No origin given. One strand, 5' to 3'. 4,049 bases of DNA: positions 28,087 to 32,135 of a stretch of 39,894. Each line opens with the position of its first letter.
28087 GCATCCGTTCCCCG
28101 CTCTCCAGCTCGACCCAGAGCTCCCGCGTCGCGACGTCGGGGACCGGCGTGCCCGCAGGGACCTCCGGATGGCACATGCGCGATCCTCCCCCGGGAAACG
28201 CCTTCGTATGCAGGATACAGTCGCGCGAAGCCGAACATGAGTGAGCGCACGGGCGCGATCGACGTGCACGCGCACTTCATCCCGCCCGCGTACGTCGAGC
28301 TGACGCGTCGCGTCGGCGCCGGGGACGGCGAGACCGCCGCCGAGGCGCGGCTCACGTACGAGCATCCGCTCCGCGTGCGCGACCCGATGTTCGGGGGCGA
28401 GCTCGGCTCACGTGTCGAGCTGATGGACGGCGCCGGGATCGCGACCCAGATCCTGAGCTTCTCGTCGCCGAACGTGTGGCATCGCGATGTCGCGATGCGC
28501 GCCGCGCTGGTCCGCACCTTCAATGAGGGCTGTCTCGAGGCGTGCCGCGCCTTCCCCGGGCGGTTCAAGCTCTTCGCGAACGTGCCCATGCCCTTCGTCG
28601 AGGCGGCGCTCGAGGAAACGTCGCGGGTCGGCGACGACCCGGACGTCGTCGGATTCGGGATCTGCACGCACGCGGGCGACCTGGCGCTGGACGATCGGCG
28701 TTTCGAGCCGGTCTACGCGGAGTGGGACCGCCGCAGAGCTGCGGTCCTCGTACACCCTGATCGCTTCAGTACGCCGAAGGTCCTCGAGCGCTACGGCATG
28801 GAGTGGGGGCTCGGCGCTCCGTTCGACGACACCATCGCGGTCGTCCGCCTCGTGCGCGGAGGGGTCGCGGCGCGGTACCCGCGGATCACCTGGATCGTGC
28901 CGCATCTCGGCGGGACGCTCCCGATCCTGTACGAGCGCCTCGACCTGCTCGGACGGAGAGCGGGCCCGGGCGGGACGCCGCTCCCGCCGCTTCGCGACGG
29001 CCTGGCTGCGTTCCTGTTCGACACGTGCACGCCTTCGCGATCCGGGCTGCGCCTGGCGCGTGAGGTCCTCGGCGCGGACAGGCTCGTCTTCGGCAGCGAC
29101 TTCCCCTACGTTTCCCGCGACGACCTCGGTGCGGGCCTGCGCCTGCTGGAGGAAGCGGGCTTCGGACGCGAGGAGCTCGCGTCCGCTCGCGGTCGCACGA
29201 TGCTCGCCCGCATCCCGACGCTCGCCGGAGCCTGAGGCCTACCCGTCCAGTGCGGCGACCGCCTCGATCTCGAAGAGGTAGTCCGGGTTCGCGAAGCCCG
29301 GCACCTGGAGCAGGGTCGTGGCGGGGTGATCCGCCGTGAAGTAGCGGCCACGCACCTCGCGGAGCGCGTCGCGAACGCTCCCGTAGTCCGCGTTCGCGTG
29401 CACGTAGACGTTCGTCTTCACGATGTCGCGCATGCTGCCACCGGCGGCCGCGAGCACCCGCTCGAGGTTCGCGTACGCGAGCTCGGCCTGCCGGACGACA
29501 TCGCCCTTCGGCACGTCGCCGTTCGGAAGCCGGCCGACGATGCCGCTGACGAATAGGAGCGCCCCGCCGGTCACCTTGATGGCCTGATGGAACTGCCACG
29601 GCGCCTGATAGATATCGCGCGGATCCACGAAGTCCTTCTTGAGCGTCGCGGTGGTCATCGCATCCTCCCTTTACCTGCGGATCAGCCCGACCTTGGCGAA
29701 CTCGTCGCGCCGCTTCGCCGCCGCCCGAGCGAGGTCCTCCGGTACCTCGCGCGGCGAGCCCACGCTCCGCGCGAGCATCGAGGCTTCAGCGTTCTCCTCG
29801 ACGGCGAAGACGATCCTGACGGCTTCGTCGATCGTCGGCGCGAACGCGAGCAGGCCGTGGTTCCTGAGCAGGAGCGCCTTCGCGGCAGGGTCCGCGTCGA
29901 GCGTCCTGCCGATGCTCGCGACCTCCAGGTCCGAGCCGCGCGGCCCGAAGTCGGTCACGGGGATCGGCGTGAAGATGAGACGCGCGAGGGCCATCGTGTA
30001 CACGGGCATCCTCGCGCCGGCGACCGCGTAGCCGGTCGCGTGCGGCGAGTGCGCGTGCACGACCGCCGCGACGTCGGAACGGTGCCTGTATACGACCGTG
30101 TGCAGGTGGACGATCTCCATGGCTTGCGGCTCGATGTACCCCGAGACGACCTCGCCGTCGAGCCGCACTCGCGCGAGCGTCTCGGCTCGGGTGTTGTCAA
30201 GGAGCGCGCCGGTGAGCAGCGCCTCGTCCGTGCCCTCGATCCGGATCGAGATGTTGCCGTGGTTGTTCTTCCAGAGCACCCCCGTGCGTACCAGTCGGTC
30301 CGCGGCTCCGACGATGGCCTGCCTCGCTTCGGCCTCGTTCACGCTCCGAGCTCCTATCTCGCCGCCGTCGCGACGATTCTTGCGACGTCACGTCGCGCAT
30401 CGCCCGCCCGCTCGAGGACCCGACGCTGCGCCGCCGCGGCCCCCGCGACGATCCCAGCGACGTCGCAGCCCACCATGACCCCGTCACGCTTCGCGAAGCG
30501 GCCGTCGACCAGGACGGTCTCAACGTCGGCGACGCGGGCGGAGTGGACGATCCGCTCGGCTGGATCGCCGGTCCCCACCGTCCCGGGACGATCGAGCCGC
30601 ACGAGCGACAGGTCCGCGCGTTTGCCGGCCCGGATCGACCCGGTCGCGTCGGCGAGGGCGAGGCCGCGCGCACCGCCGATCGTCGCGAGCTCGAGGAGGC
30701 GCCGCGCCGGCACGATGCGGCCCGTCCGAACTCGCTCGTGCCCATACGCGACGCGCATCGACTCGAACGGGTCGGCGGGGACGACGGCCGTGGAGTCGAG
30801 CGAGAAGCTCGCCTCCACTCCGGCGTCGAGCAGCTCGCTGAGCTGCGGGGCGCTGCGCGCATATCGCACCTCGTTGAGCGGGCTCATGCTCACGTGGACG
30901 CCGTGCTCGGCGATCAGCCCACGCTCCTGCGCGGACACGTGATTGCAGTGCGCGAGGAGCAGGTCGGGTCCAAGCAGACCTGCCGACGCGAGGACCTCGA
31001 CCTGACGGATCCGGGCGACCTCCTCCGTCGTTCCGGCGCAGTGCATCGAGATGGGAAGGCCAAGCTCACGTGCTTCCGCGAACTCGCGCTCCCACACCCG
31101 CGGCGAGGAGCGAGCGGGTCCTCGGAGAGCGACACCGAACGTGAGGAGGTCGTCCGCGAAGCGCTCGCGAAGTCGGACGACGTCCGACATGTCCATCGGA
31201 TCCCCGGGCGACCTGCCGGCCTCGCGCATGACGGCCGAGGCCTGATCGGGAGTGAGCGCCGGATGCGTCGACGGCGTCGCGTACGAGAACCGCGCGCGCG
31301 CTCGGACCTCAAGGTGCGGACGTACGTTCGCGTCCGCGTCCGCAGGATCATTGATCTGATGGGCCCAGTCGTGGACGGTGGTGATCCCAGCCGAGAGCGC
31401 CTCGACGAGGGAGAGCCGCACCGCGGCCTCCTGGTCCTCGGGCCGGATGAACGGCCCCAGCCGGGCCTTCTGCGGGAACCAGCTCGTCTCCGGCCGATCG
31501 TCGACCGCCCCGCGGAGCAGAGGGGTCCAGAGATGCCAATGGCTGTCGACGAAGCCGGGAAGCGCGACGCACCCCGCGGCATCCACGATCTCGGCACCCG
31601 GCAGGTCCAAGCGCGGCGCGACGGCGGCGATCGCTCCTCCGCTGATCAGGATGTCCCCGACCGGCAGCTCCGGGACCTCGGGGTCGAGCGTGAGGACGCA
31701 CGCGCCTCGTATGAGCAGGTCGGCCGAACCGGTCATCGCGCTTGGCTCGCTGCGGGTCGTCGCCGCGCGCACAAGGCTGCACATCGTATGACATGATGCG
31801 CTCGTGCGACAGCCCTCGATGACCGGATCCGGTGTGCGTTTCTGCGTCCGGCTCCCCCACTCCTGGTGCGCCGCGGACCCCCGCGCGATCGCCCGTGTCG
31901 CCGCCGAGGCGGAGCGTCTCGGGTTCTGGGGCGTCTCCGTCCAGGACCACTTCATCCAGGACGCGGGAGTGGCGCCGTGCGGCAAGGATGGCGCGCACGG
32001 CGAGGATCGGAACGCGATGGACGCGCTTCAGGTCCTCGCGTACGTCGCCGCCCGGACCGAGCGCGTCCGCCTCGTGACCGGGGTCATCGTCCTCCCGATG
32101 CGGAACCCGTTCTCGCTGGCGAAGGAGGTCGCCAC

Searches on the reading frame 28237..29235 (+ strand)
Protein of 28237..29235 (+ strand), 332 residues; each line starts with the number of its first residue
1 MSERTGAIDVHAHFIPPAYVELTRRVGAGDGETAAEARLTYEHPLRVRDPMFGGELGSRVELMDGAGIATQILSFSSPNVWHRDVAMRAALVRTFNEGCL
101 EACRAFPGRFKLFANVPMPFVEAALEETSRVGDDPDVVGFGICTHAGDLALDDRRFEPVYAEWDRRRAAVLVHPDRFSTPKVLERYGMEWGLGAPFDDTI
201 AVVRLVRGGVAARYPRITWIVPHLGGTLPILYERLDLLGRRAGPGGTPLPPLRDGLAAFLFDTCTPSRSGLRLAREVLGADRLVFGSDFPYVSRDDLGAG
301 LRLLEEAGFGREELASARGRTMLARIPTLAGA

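Call 71: search_protein_families(library=pfam, proteins=[window:28237-29235:+], max_evalue=0.001)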
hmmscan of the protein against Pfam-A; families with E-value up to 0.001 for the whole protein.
window:28237-29235:+ (332 aa): 1 family
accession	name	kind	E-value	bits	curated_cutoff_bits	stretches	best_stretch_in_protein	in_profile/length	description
PF04909.20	Amidohydro_2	-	1.2e-27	97.8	26.4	1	8-299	1-257/289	Amidohydrolase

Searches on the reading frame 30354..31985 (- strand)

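Call 71: search_protein_families(library=pfam, proteins=[window:30354-31985:-], max_evalue=0.001)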
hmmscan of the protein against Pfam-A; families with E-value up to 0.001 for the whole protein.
window:30354-31985:- (543 aa): 2 families
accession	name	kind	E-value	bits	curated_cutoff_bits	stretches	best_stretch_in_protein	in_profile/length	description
PF01979.26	Amidohydro_1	-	1.2e-32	114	25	1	141-496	2-343/345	Amidohydrolase family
PF07969.17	Amidohydro_3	-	2.6e-24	87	29.7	2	182-497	154-470/472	Amidohydrolase family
